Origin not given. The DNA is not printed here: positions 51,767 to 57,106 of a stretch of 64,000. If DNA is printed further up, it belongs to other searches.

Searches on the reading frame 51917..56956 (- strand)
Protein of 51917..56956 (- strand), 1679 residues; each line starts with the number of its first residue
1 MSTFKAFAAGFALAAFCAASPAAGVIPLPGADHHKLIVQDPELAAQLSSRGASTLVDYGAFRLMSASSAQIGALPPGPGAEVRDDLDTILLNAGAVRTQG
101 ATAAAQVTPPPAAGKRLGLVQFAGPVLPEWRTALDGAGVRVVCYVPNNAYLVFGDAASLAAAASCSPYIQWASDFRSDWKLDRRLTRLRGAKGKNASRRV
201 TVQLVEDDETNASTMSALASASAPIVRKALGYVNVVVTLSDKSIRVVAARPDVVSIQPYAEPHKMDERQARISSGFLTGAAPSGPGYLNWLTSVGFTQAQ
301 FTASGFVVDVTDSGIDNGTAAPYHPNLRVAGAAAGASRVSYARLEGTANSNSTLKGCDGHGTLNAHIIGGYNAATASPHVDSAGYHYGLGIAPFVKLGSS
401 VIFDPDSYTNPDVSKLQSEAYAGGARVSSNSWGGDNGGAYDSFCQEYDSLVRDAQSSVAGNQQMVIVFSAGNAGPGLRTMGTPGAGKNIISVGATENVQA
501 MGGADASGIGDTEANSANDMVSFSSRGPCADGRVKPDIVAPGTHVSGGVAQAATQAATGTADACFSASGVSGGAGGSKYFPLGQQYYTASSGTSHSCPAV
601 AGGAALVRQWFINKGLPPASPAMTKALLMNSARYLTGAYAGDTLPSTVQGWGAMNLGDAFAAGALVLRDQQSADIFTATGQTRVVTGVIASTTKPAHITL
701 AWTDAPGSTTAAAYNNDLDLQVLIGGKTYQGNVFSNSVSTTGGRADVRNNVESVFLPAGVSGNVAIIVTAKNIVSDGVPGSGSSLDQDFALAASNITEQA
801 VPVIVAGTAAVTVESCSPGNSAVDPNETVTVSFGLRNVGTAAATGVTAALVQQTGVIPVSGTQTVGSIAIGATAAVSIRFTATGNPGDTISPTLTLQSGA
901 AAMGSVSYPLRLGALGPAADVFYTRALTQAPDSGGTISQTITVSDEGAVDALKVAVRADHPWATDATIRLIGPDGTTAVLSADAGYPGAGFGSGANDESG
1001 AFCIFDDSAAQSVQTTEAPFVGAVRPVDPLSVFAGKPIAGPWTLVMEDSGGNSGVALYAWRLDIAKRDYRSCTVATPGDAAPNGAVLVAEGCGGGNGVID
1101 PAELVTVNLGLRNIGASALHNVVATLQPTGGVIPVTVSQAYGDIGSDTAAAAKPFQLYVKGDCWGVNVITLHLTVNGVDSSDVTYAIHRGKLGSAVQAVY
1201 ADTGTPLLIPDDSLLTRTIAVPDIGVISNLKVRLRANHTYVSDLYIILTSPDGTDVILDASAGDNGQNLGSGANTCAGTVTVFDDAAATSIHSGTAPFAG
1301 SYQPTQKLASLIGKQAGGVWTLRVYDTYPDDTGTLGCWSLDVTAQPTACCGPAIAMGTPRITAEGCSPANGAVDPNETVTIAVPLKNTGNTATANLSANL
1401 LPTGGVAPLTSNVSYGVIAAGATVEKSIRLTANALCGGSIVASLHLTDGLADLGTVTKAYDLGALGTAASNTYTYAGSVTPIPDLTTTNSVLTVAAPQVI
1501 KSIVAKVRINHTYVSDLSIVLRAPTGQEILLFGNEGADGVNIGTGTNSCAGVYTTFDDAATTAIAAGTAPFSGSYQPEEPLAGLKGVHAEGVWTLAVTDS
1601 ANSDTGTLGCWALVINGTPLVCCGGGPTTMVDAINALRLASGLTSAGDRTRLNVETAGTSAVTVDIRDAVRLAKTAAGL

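Call 81: search_protein_families(library=pfam, proteins=[window:51917-56956:-], max_evalue=0.0001)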
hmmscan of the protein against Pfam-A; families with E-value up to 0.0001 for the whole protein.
window:51917-56956:- (1679 aa): 3 families
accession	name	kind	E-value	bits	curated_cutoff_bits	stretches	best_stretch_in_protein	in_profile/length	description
PF00082.27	Peptidase_S8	-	7.7e-47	160.4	21.8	1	304-652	2-288/288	Subtilase family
PF01483.27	P_proprotein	-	6.1e-35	119.6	21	3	1228-1341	2-85/86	Proprotein convertase P-domain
PF07705.17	CARDB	-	1.2e-07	32.3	22.7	1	820-888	12-76/101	CARDB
